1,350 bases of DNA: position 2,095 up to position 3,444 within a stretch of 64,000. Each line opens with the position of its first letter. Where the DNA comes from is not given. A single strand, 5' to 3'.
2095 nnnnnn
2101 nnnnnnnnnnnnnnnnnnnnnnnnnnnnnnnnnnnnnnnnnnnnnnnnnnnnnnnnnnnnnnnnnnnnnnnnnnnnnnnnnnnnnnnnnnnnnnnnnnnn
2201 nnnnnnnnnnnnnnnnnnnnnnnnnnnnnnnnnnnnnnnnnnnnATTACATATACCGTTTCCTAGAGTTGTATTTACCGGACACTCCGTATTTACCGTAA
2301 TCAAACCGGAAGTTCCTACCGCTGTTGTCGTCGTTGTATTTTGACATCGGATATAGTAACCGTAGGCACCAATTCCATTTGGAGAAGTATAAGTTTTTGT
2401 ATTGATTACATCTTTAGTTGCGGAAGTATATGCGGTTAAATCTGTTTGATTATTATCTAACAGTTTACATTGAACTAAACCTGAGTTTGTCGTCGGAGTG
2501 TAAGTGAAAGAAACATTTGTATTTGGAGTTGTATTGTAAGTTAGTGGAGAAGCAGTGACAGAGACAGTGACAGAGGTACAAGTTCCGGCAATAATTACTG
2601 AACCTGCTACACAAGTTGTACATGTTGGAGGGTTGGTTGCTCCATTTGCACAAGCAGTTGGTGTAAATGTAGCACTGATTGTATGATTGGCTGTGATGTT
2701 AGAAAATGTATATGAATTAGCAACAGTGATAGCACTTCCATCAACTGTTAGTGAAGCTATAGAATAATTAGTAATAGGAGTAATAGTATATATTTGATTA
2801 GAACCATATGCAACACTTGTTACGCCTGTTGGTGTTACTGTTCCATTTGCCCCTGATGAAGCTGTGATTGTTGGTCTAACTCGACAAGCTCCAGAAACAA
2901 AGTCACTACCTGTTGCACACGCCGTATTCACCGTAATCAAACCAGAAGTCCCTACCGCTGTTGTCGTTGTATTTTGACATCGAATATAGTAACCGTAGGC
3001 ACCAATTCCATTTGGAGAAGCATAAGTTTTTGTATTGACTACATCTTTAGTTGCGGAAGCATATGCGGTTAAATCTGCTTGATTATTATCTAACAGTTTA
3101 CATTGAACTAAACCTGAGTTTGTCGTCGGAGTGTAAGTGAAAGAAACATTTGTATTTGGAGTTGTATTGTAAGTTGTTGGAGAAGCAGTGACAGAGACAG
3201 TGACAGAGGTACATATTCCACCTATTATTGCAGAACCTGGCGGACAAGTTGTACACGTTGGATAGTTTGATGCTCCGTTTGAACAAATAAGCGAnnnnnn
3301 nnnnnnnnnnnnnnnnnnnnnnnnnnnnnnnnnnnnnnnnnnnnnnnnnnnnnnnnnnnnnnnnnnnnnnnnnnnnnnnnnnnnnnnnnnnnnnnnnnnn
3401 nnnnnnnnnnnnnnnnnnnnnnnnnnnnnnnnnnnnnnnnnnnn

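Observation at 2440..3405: Near-identical intragenic tandem duplication of about 330 bp (period about 633 bp) inside the 1507-aa surface protein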

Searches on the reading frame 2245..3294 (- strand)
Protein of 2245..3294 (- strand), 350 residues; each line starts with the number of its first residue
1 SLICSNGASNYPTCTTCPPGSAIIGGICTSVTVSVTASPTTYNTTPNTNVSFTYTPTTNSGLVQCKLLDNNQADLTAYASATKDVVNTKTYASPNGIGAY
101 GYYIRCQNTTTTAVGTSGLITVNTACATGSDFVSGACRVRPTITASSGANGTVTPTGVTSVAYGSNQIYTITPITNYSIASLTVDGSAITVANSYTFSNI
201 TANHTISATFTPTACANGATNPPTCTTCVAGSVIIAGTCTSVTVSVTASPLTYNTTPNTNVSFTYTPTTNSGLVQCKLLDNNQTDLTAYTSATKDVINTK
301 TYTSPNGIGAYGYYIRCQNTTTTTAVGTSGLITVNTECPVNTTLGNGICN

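Call 16: find_homologous_proteins(query=window:2245-3294:-, max_evalue=0.001)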
Query seq(350 aa) (350 aa): 81 proteins with E <= 0.001 among 8000 candidates.
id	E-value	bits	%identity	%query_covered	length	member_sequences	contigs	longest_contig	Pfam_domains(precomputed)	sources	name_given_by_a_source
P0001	1.3e-81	293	51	26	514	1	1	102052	PF05494.19,PF18998.7,PF02470.26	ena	-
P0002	5.7e-75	271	43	26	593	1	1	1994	PF18998.7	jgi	jgi:hypothetical protein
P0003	2.4e-74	269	53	26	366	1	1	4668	PF08669.18,PF25077.2,PF18998.7,PF02470.26,PF13652.12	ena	-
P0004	2.5e-73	266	52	23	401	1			PF05494.19,PF01237.24,PF23673.2,PF18998.7,PF24514.2,PF02470.26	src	-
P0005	1.1e-60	224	49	21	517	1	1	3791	PF18998.7,PF00041.28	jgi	jgi:hypothetical protein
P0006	9.4e-58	214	42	42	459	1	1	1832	PF18998.7,PF02470.26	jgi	jgi:hypothetical protein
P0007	2.2e-55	207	54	18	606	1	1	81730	PF22352.3,PF17963.8,PF18998.7,PF18911.7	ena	-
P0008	5.3e-54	202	48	27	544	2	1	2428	PF18998.7,PF02470.26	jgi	jgi:hypothetical protein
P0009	3.1e-52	196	60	21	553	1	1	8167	PF18998.7,PF02470.26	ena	-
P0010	4.9e-52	196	56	23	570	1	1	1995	PF01108.24,PF18998.7,PF00041.28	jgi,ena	-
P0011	4.5e-50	189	36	41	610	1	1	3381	PF00754.32,PF22633.4,PF02470.26,PF00041.28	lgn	-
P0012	4.8e-49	186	52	20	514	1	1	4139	PF05494.19,PF18998.7,PF02470.26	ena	-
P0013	3.7e-48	183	43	26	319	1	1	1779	PF18998.7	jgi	jgi:phospholipid N-methyltransferase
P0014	3.6e-47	180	58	20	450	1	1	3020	PF18998.7,PF02470.26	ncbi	-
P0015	3.7e-46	176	53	26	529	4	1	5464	PF18998.7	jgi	jgi:hypothetical protein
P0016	8.0e-46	175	51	26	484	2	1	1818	PF18998.7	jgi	jgi:cell division septation protein DedD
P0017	8.3e-46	175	54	23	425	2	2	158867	PF18998.7,PF00041.28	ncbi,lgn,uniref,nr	ncbi:MAG: fibronectin type III domain-containing protein [Oryzomonas sp.]|uniref:fibronectin type II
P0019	6.1e-42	162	49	24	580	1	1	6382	PF18998.7,PF00041.28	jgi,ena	-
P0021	1.8e-41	161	44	23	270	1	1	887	PF05494.19,PF18998.7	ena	-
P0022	2.2e-41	161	43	35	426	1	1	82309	PF18998.7,PF00041.28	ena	-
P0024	1.5e-40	158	45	39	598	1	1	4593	PF00404.25,PF18998.7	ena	-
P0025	8.1e-40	155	47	26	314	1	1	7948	PF05494.19,PF18998.7,PF02470.26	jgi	jgi:ABC-type transporter MlaC component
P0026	1.8e-38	151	45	24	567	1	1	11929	PF18998.7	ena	-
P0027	2.9e-37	147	50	22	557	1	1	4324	PF18998.7,PF02470.26,PF00041.28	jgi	jgi:hypothetical protein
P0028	5.1e-37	146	60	20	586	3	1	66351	PF18998.7,PF00041.28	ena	-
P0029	3.6e-36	143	55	19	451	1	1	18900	PF18998.7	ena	-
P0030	1.6e-35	141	35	46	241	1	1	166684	PF18998.7,PF02470.26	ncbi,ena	-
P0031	2.6e-35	141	43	25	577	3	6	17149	PF18998.7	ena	-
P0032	6.4e-34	136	51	19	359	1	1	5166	PF18998.7,PF00041.28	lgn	-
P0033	2.8e-31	127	52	20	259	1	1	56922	PF18998.7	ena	-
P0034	4.2e-31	127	47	20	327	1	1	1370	PF18998.7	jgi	jgi:hypothetical protein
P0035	3.2e-30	124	34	44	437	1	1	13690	PF22352.3,PF18998.7,PF02470.26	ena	-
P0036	1.4e-29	122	47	23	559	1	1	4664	PF13715.13,PF18998.7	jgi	jgi:hypothetical protein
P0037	1.5e-29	122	50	25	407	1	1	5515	PF18998.7,PF02470.26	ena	-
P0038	1.9e-29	121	44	23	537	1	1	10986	PF05593.20,PF18998.7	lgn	-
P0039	2.1e-29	121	45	23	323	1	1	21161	PF18998.7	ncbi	-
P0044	3.8e-26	111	50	27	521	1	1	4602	PF18998.7,PF00041.28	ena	-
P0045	4.1e-25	107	55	27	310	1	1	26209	PF18998.7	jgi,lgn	-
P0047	5.4e-24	103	52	19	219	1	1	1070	PF18998.7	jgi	jgi:uncharacterized repeat protein (TIGR02543 family)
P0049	3.6e-23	101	56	25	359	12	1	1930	PF18998.7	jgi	jgi:hypothetical protein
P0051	1.2e-22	99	48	26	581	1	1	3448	PF18998.7,PF12810.14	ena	-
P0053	1.5e-19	89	54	20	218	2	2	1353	PF18998.7,PF02470.26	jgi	jgi:hypothetical protein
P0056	3.9e-16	78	51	35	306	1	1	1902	PF18998.7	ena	-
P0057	6.4e-16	77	48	20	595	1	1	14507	PF11617.14,PF25788.3,PF18998.7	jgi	jgi:hypothetical protein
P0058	7.7e-13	67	54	27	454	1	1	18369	PF18998.7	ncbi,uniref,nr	ncbi:MAG: hypothetical protein UV76_C0017G0005 [Candidatus Nomurabacteria bacterium GW2011_GWA2_43_1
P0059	7.6e-11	60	44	22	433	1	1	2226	PF18998.7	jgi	-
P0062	9.1e-10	57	47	32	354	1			PF18998.7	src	-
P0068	6.9e-9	54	35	31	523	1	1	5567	PF18998.7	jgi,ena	-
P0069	1.6e-8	53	51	20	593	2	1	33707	PF25788.3,PF18998.7,PF00041.28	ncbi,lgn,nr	ncbi:MAG TPA: hypothetical protein VMV04_19665 [Thermodesulfobacteriota bacterium]|nr:hypothetical p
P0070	5.0e-8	51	46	20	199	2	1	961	PF18998.7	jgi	jgi:hypothetical protein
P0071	9.6e-8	50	51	20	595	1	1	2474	PF13205.13,PF00932.26,PF18998.7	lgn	-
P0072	1.1e-7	50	57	20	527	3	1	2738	PF07603.18,PF18998.7,PF00041.28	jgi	-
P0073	2.2e-7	49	55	20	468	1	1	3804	PF09603.16,PF18998.7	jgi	jgi:uncharacterized protein (TIGR02145 family)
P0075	1.3e-6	46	48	23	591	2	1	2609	PF09479.17,PF18998.7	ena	-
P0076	3.7e-6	45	39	37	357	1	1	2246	PF01833.31,PF18998.7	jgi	jgi:hypothetical protein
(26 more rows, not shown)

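Call 31: find_related_loci(query=window:2260-3294:-, collection=metagenome_contigs, flank=5000)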
Query window:2260-3294:- (345 aa) in metagenome_contigs; peptide patterns used: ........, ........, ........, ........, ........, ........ (x = any residue, [..] = any of these).
141 stretches matched a pattern; 73 encode a relative of the query (tblastn E <= 1e-3); 73 distinct loci.
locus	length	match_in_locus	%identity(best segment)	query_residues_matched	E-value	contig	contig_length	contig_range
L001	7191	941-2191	50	2-338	6e-84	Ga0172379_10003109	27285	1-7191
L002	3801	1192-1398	67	142-210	7e-21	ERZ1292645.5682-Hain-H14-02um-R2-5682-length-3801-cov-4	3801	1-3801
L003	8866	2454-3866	43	101-290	4e-20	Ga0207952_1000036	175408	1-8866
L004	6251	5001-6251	38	142-269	2e-19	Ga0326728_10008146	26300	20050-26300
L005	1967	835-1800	56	142-232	3e-19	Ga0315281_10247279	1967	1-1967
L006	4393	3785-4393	47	142-244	6e-19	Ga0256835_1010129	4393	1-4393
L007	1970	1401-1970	48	142-269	9e-19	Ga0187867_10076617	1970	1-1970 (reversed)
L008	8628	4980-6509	48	142-231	2e-18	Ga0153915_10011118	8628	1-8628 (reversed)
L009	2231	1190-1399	57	142-211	2e-18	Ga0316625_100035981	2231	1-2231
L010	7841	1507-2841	59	50-228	3e-18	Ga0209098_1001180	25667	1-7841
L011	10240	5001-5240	55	142-221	5e-18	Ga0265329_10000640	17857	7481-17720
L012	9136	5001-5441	47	142-232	1e-17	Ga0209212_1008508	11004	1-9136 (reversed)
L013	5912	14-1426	47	142-232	3e-17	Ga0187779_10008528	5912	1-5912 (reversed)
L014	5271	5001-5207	57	142-210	3e-17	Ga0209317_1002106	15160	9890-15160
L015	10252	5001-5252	54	139-223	3e-17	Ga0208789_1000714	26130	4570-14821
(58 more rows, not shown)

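Call 32: find_related_loci(query=window:2260-3294:-, collection=genome_contigs, flank=5000)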
Query window:2260-3294:- (345 aa) in genome_contigs; peptide patterns used: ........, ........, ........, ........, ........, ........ (x = any residue, [..] = any of these).
119 stretches matched a pattern; 55 encode a relative of the query (tblastn E <= 1e-3); 53 distinct loci.
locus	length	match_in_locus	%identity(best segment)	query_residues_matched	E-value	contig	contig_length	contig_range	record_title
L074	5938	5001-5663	52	142-245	1e-19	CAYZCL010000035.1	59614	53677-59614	MAG TPA_asm: uncultured Desulfobacteraceae bacterium isolate binchicken_co219_27 genome assembly, contig: k141_823848, w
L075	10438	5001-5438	44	141-290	1e-19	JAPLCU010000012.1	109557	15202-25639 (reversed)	MAG: Armatimonadota bacterium isolate LacPavin_0920_SED3_MAG_51_14 LacPavin_0920_SED3_scaffold_1372001, whole genome sho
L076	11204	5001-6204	50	142-231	1e-19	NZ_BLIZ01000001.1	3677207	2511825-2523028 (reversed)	Geobacter sp. AOG1 scaffold1, whole genome shotgun sequence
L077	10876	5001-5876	61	142-212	3e-19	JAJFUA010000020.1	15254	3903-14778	MAG: Desulfobacteraceae bacterium isolate bin.361 k141_3546190, whole genome shotgun sequence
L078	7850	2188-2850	48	142-232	6e-19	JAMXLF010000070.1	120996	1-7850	MAG: Geobacteraceae bacterium isolate Bin.003_Forest k127_568316, whole genome shotgun sequence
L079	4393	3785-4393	47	142-244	7e-19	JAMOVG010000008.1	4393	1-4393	MAG: Desulfobacteraceae bacterium isolate PIR-30_metabat1_scaf2bin.094 PIR-30_scaffold_10229_c1, whole genome shotgun se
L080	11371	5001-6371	52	142-235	8e-19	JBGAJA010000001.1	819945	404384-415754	MAG: Candidatus Omnitrophota bacterium isolate MAG_AAO_H125.54 AAOH125-54_opera_contig_16, whole genome shotgun sequence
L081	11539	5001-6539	56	142-232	4e-19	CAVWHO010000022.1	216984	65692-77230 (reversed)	MAG: Nitrospirota bacterium isolate MFD01299.bin.1.129 genome assembly, contig: contig_8001, whole genome shotgun sequen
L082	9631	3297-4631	59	50-228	4e-18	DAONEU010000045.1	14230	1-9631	MAG TPA_asm: Bacteroidales bacterium isolate AMR_MDS_3861 NODE_4651_length_14230_cov_19.022011, whole genome shotgun seq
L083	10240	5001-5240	55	142-221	6e-18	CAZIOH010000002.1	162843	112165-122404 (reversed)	MAG TPA_asm: uncultured Myxococcales bacterium isolate binchicken_co54_403 genome assembly, contig: NODE_72_length_16284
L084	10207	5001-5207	62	142-210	6e-18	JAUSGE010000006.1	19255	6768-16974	MAG: bacterium isolate E14_metabat.bin.105 E14_k141_702465, whole genome shotgun sequence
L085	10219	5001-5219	67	142-211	1e-17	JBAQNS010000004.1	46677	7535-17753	MAG: Minisyncoccia bacterium isolate MFD12002_ilm_asm_bin40 k127_58670, whole genome shotgun sequence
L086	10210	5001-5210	56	141-210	9e-18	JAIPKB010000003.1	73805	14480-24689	MAG: Akkermansiaceae bacterium isolate Tobar13m-G56 Tobar13m-C488, whole genome shotgun sequence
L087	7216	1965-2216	54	139-223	4e-17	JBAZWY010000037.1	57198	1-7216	MAG: Lentimicrobiaceae bacterium isolate SO_2017_GW1_43 NODE_2925_length_57198_cov_4.916893_OW334_2017, whole genome sho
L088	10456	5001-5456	46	50-232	5e-17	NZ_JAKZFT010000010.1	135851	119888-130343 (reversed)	Geotalea sp. SG265 Scaffold10, whole genome shotgun sequence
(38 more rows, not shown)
